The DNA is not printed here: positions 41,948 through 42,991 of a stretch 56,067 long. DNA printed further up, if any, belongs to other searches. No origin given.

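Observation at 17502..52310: Thrice-repeated, order-conserved cassette of three different NTF2-like genes (A-B-C): candidate undescribed multi-component enzyme system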

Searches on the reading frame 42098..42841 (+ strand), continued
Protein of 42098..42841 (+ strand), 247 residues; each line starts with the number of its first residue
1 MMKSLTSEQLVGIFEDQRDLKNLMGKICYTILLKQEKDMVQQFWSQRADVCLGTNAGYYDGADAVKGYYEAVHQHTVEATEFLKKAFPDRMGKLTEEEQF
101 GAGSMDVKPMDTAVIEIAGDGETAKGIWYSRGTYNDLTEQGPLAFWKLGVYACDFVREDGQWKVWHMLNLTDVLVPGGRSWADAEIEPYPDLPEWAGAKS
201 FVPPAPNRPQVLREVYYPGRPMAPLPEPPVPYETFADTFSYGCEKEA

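Call 44: search_protein_families(library=pfam, alignment_id=A4, max_evalue=0.00001)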
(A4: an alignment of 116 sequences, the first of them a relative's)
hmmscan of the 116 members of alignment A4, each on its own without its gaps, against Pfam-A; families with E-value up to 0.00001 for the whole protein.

A. member 1, L064:6116-7912:+ (598 aa): 0 families

B. families by the number of members that match (of 116 scanned): 87 families (the first 25 are shown)
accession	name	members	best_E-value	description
PF00890.30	FAD_binding_2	13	4.9e-48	FAD binding domain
PF03466.25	LysR_substrate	13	3.5e-27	LysR substrate binding domain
PF01266.30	DAO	13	3e-13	FAD dependent oxidoreductase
PF00126.33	HTH_1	12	1.3e-22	Bacterial regulatory helix-turn-helix protein, lysR family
PF07992.20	Pyr_redox_2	9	2.2e-30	Pyridine nucleotide-disulphide oxidoreductase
PF12831.13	FAD_oxidored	9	1e-13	FAD dependent oxidoreductase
PF00724.26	Oxidored_FMN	8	5.3e-69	NADH:flavin oxidoreductase / NADH oxidase family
PF00070.33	Pyr_redox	8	6.1e-17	Pyridine nucleotide-disulphide oxidoreductase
PF03486.20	HI0933_like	8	1.2e-13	HI0933-like protein Rossmann domain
PF13450.12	NAD_binding_8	8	3.2e-12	NAD(P)-binding Rossmann-like domain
PF13738.12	Pyr_redox_3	7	2.1e-17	Pyridine nucleotide-disulphide oxidoreductase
PF01134.28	GIDA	7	1.7e-10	Glucose inhibited division protein A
PF01547.30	SBP_bac_1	5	8.3e-13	Bacterial extracellular solute-binding protein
PF01494.25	FAD_binding_3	5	2.5e-08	FAD binding domain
PF12833.13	HTH_18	4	5.4e-19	Helix-turn-helix domain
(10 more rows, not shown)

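Call 45: search_protein_families(library=pfam, proteins=[L040:10600-11385:+, L008:12502-13302:+, L032:11973-13103:+, L048:4139-5131:+, L073:4968-6257:+, L056:9865-11658:+, L013:10760-12667:-, L029:13056-14129:+, L075:4170-4727:+, L072:5480-8032:-], max_evalue=0.0001)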
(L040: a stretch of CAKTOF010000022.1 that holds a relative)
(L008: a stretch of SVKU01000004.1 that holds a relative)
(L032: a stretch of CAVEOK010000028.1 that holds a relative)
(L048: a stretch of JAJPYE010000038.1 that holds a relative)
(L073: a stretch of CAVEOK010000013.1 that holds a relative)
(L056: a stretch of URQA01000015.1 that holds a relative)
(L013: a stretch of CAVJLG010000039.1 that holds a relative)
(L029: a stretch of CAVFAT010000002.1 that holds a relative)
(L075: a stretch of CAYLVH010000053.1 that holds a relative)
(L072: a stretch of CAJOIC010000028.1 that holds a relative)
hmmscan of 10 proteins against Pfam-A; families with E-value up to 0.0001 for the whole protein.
L040:10600-11385:+ (261 aa): 0 families

L008:12502-13302:+ (266 aa): 0 families

L032:11973-13103:+ (376 aa): 0 families

L048:4139-5131:+ (330 aa): 2 families
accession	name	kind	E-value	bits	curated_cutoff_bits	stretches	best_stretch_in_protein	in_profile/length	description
PF00528.27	BPD_transp_1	-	3.7e-45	154.3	26.4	1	115-305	2-183/184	Binding-protein-dependent transport system inner membrane component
PF19300.4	BPD_transp_1_N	-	5.5e-14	52.8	23.8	1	1-102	1-113/114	Binding-prot-dependent transport system membrane comp, N-term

L073:4968-6257:+ (429 aa): 3 families
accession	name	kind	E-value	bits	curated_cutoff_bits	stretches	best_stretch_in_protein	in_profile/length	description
PF06808.19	DctM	-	4.6e-114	381.9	23.8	1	7-423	2-413/413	Tripartite ATP-independent periplasmic transporter, DctM component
PF03606.21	DcuC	-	1.9e-07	30.4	23.1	1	97-337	119-374/461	C4-dicarboxylate anaerobic carrier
PF03600.22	CitMHS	-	5.4e-05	22.9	31.9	0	257-420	23-179/336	Citrate transporter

L056:9865-11658:+ (597 aa): 0 families

L013:10760-12667:- (635 aa): 0 families

L029:13056-14129:+ (357 aa): 1 family
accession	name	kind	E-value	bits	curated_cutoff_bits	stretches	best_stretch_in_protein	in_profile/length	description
PF00561.26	Abhydrolase_1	-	2e-07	31.4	25.8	1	140-259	3-118/245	alpha/beta hydrolase fold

L075:4170-4727:+ (185 aa): 0 families

L072:5480-8032:- (850 aa): 0 families

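Call 47: search_protein_families(library=pfam, proteins=[L057:4227-5117:+, L075:7200-8087:+, L023:3091-3978:-, L028:6334-7188:+, L081:547-1395:-, L056:6616-7458:-, L030:10316-11155:+, L054:10280-11191:-, L010:4765-5700:+, L040:4664-5584:+], max_evalue=0.0001)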
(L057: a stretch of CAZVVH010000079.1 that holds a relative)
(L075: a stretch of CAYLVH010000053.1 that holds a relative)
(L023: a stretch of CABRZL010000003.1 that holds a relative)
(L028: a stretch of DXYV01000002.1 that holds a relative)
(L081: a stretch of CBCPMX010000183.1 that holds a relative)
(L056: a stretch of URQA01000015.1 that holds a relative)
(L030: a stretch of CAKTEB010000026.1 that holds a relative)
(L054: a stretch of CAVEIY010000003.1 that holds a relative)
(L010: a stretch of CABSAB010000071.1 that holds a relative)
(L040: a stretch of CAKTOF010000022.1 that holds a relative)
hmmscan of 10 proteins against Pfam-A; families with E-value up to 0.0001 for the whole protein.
L057:4227-5117:+ (296 aa): 1 family
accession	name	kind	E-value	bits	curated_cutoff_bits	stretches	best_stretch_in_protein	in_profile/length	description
PF06207.16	DUF1002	-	1.3e-58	198.6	26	1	37-258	1-219/220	Protein of unknown function (DUF1002)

L075:7200-8087:+ (295 aa): 1 family
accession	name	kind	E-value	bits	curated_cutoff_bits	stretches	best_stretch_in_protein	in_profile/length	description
PF06207.16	DUF1002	-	3.8e-60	203.7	26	1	38-257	1-219/220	Protein of unknown function (DUF1002)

L023:3091-3978:- (295 aa): 2 families
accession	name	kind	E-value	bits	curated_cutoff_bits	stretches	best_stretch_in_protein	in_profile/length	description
PF01734.28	Patatin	-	7.9e-20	72.3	27.7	1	20-181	3-189/191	Patatin-like phospholipase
PF19890.4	DUF6363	-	7.4e-19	67.8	26.4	1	221-294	1-74/75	Domain of unknown function (DUF6363)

L028:6334-7188:+ (284 aa): 1 family
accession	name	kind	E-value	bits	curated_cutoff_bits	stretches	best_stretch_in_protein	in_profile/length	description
PF18089.7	DAPG_hydrolase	-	1.3e-70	237.9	22.7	1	68-278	4-223/223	DAPG hydrolase PhiG domain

L081:547-1395:- (282 aa): 0 families

L056:6616-7458:- (280 aa): 1 family
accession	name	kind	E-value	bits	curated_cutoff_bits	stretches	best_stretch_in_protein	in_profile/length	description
PF01522.26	Polysacc_deac_1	-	3.8e-30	104.8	23.1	1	78-191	4-116/124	Polysaccharide deacetylase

L030:10316-11155:+ (279 aa): 2 families
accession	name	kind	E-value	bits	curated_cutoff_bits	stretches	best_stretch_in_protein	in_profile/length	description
PF00589.27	Phage_integrase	-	2.9e-22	79.7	27.1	1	106-263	2-168/172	Phage integrase family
PF02899.23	Phage_int_SAM_1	-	1.2e-07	32.4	22.3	1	12-83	2-79/83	Phage integrase, N-terminal SAM-like domain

L054:10280-11191:- (303 aa): 2 families
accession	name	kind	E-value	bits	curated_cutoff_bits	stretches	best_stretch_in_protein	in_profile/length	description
PF00126.33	HTH_1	-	6.1e-17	61.8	26.6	1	11-66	4-59/60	Bacterial regulatory helix-turn-helix protein, lysR family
PF03466.25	LysR_substrate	-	2.5e-09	37.3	28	1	109-296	18-206/209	LysR substrate binding domain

L010:4765-5700:+ (311 aa): 4 families
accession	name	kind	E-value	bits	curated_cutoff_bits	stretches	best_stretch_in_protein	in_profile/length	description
PF20434.5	BD-FAE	-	2.9e-22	79.7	26.8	1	29-235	8-215/215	BD-FAE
PF07859.19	Abhydrolase_3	-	2.3e-15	57.4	25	1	84-254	43-208/210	alpha/beta hydrolase fold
PF00326.27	Peptidase_S9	-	1.8e-13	50.9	22.6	1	180-258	115-193/213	Prolyl oligopeptidase family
PF01738.24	DLH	-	1e-08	35.5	21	1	211-264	145-195/217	Dienelactone hydrolase family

L040:4664-5584:+ (306 aa): 2 families
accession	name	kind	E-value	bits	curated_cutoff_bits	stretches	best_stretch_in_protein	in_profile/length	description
PF03466.25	LysR_substrate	-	5.1e-24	85.3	28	1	90-298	2-202/209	LysR substrate binding domain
PF00126.33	HTH_1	-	1.7e-19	69.9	26.6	1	7-65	2-60/60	Bacterial regulatory helix-turn-helix protein, lysR family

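Call 55: search_protein_families(library=pfam, proteins=[L028:798-2240:+, L028:2216-3415:-, L028:3434-5578:+, L028:5798-6265:+, L028:10485-11582:+, L028:11702-13213:+, L056:40-1374:-, L056:1498-3441:+, L056:8006-8971:+], max_evalue=0.001)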
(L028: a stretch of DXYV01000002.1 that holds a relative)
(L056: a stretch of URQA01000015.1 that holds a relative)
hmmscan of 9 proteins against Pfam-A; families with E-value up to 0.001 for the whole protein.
L028:798-2240:+ (480 aa): 0 families

L028:2216-3415:- (399 aa): 1 family
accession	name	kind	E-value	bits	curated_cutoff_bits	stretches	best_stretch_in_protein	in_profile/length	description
PF13556.12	HTH_30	-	5e-18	65.1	27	1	332-388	1-57/59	PucR C-terminal helix-turn-helix domain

L028:3434-5578:+ (714 aa): 14 families
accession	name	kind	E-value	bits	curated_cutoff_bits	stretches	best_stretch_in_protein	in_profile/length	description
PF00724.26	Oxidored_FMN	-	1.6e-64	218.8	27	1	75-405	2-338/342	NADH:flavin oxidoreductase / NADH oxidase family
PF07992.20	Pyr_redox_2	-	7.2e-27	95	26.1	1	454-678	2-246/291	Pyridine nucleotide-disulphide oxidoreductase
PF00070.33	Pyr_redox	-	4e-16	59.7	22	1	575-645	1-70/82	Pyridine nucleotide-disulphide oxidoreductase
PF13738.12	Pyr_redox_3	-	6.6e-12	45.7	30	1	527-677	116-275/305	Pyridine nucleotide-disulphide oxidoreductase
PF12831.13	FAD_oxidored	-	9.1e-12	45.4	27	1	455-490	2-37/416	FAD dependent oxidoreductase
PF13450.12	NAD_binding_8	-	1e-10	42.1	21.9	1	457-490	1-34/68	NAD(P)-binding Rossmann-like domain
PF01266.30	DAO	-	1.6e-10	41.5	27.9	2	455-488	2-35/353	FAD dependent oxidoreductase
PF01134.28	GIDA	-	4.1e-09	36.4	22.1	1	455-491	2-39/391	Glucose inhibited division protein A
PF03486.20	HI0933_like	-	8.8e-07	29.1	50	1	454-488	2-36/244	HI0933-like protein Rossmann domain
PF00890.30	FAD_binding_2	-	1.1e-06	28.6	20.4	1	455-489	2-36/414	FAD binding domain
PF01494.25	FAD_binding_3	-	4.5e-06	26.6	22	0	454-484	3-33/349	FAD binding domain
PF02737.24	3HCDH_N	-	1.5e-05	25.4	22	1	576-643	2-69/180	3-hydroxyacyl-CoA dehydrogenase, NAD binding domain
PF13241.12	NAD_binding_7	-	0.00014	22.9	22.1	0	573-608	7-44/104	Putative NAD(P)-binding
PF01262.27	AlaDh_PNT_C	-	0.00031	20.7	23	0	575-619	30-74/214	Alanine dehydrogenase/PNT, C-terminal domain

L028:5798-6265:+ (155 aa): 0 families

L028:10485-11582:+ (365 aa): 1 family
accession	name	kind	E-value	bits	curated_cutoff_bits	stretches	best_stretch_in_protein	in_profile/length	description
PF02424.20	ApbE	-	2.7e-84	283.3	25.6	1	58-329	1-265/266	ApbE family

L028:11702-13213:+ (503 aa): 0 families

L056:40-1374:- (444 aa): 1 family
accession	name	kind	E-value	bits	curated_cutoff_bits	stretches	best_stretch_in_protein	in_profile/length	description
PF13556.12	HTH_30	-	1e-19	70.5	27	1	375-430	2-57/59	PucR C-terminal helix-turn-helix domain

L056:1498-3441:+ (647 aa): 15 families
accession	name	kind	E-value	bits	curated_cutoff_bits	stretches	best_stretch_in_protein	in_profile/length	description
PF00724.26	Oxidored_FMN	-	1.5e-64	218.9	27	1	8-341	2-341/342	NADH:flavin oxidoreductase / NADH oxidase family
PF07992.20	Pyr_redox_2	-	1.1e-27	97.7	26.1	1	387-612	2-247/291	Pyridine nucleotide-disulphide oxidoreductase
PF00070.33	Pyr_redox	-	7.3e-17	62.1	22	1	508-575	1-67/82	Pyridine nucleotide-disulphide oxidoreductase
PF01266.30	DAO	-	5.5e-12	46.3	27.9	2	509-542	2-35/353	FAD dependent oxidoreductase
PF13738.12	Pyr_redox_3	-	1.7e-11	44.4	30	1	466-611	122-276/305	Pyridine nucleotide-disulphide oxidoreductase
PF12831.13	FAD_oxidored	-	6.7e-11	42.5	27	1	388-422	2-36/416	FAD dependent oxidoreductase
PF13450.12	NAD_binding_8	-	4.2e-10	40.2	21.9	1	511-545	1-35/68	NAD(P)-binding Rossmann-like domain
PF01134.28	GIDA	-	3.5e-09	36.7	22.1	1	388-425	2-40/391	Glucose inhibited division protein A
PF00890.30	FAD_binding_2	-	1.2e-07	31.7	20.4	1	388-420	2-34/414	FAD binding domain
PF01494.25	FAD_binding_3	-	7e-07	29.2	22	0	387-420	3-36/349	FAD binding domain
PF03486.20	HI0933_like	-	2.2e-06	27.8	50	1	387-420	2-35/244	HI0933-like protein Rossmann domain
PF02737.24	3HCDH_N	-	3.9e-06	27.3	22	1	508-552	1-45/180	3-hydroxyacyl-CoA dehydrogenase, NAD binding domain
PF01262.27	AlaDh_PNT_C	-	7.3e-06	26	23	0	385-420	28-64/214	Alanine dehydrogenase/PNT, C-terminal domain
PF13241.12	NAD_binding_7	-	2e-05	25.5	22.1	0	506-541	7-44/104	Putative NAD(P)-binding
PF01207.24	Dus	-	0.0008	19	20.4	0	285-343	177-238/311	Dihydrouridine synthase (Dus)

L056:8006-8971:+ (321 aa): 0 families

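Call 59: predict_structure(alignment_id=A5)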
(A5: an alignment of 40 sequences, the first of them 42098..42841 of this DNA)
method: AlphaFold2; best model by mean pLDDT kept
length: 247 residues; sequences in the alignment: 40
mean_pLDDT: 94.1   pTM: 0.90
mean pLDDT of the five models: 94.1, 94.1, 93.6, 93.6, 92.7
residues with pLDDT >= 90: 223; 70-90: 21; 50-70: 2; < 50: 1
segments of 3 or more residues with pLDDT < 50: none
pLDDT, mean of each block of 10 residues (from residue 1): 87 97 95 93 97 98 98 95 95 95 83 94 97 91 93 98 98 94 92 95 97 94 94 96 81
secondary structure, 60 per line:
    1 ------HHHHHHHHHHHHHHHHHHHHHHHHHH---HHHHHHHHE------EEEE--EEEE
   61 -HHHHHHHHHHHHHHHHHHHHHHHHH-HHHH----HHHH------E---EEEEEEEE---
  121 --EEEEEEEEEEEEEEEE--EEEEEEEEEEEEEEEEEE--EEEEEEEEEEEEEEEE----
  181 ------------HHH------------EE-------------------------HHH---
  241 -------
elements in order: H7-32 H36-43 E51-54 E57-60 H62-86 H88-91 H96-99 E110-117 E123-138 E141-158 E161-176

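Call 61: fold_search(model_id=the predicted structure, library=pdb)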
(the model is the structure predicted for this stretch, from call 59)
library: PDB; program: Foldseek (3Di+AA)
matches with E <= 10: 1028; with E <= 0.001: 183
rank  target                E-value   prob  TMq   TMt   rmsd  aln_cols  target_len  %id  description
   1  8abu_B                1.3e-10  1.00  0.55  0.56   7.7       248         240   20  Crystal structure of NaLdpA mutant H97Q in complex with erythro-DGPD (released 2023-02-01)
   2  8abu_C                2.0e-10  1.00  0.57  0.60   7.2       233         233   21  Crystal structure of NaLdpA mutant H97Q in complex with erythro-DGPD (released 2023-02-01)
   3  8abt_B                2.2e-10  1.00  0.55  0.58   7.2       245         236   20  Crystal structure of NaLdpA in complex with the product analog Resveratrol (released 2023-02-01)
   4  8abv                  7.1e-10  1.00  0.56  0.57   7.7       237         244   22  Crystal structure of SpLdpA in complex with erythro-DGPD (released 2023-02-01)
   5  8abt_A                8.0e-10  1.00  0.52  0.55   8.1       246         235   19  Crystal structure of NaLdpA in complex with the product analog Resveratrol (released 2023-02-01)
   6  8abu_A                1.5e-09  1.00  0.57  0.61   7.2       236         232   22  Crystal structure of NaLdpA mutant H97Q in complex with erythro-DGPD (released 2023-02-01)
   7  8abw                  4.5e-09  1.00  0.57  0.58   7.5       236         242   22  Crystal structure of SpLdpA in complex with threo-DGPD (released 2023-02-01)
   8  2chc_A                2.2e-07  1.00  0.43  0.61   5.6       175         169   17  Structure of Rv3472(D26N), a function unknown protein from Mycobacterium tuberculosis (released 2007-05-01)
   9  3s5c_F                5.7e-07  1.00  0.48  0.77   5.2       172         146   14  Crystal Structure of a Hexachlorocyclohexane dehydrochlorinase (LinA) Type2 (released 2012-05-23)
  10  3a76_B                6.8e-07  1.00  0.46  0.71   5.4       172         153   14  The crystal structure of LinA (released 2010-09-15)
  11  3s5c_E                1.0e-06  1.00  0.49  0.76   8.0       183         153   14  Crystal Structure of a Hexachlorocyclohexane dehydrochlorinase (LinA) Type2 (released 2012-05-23)
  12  2chc_B                1.1e-06  1.00  0.43  0.63   4.7       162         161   17  Structure of Rv3472(D26N), a function unknown protein from Mycobacterium tuberculosis (released 2007-05-01)
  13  2rfr                  1.4e-06  1.00  0.46  0.70   4.0       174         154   12  Crystal structure of an ntf2-like protein with a cystatin-like fold (saro_3722) from novosphingobium aromaticivorans dsm (released 2007-10-16)
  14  2chc_C                1.9e-06  1.00  0.43  0.64   4.8       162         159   17  Structure of Rv3472(D26N), a function unknown protein from Mycobacterium tuberculosis (released 2007-05-01)
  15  4leh_A                1.9e-06  1.00  0.42  0.59   8.0       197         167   15  Crystal structure of a bile-acid 7-alpha dehydratase (CLOSCI_03134) from Clostridium scindens ATCC 35704 at 2.90 A res (released 2013-08-21)
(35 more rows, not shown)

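Call 71: search_protein_families(library=ncbifam, alignment_id=A4, max_evalue=1e-10)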
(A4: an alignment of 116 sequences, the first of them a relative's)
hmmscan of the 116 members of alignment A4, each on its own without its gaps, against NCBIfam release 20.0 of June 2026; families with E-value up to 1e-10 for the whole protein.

A. member 1, L064:6116-7912:+ (598 aa): 0 families

B. families by the number of members that match (of 116 scanned): 564 families (the first 25 are shown)
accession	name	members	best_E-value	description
NF053705.1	TransRegGltCGpos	13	9.8e-51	glutamate biosynthesis transcriptional regulator GltC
NF047520.1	trans_act_CidR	13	1.5e-44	cidABC operon transcriptional activator CidR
NF008416.0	PRK11242.1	13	3.3e-36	transcriptional regulator CynR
NF045775.1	acetoin_reg_AlsR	12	6.6e-35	acetoin biosynthesis transcriptional regulator AlsR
NF007439.0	PRK09986.1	12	7.3e-35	LysR family transcriptional regulator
NF040786.1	LysR_Sec_metab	12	4.1e-33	selenium metabolism-associated LysR family transcriptional regulator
TIGR03339.1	phn_lysR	12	4.2e-32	aminoethylphosphonate catabolism associated LysR family transcriptional regulator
NF007385.0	PRK09906.1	12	5e-27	DNA-binding transcriptional regulator HcaR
TIGR02424.1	TF_pcaQ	12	5.2e-26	pca operon transcription factor PcaQ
NF047354.1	trans_reg_GltC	12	5.2e-24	glutamate biosynthesis transcriptional regulator GltC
NF008352.0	PRK11139.1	12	1.1e-22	transcriptional regulator GcvA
NF008722.0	PRK11716.1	11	3.5e-22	HTH-type transcriptional activator IlvY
NF007491.0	PRK10086.1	11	2.8e-21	DNA-binding transcriptional regulator DsdC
TIGR03418.1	chol_sulf_TF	11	1.2e-20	choline sulfate utilization transcriptional regulator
NF009327.0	PRK12684.1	10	3.5e-27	CysB family HTH-type transcriptional regulator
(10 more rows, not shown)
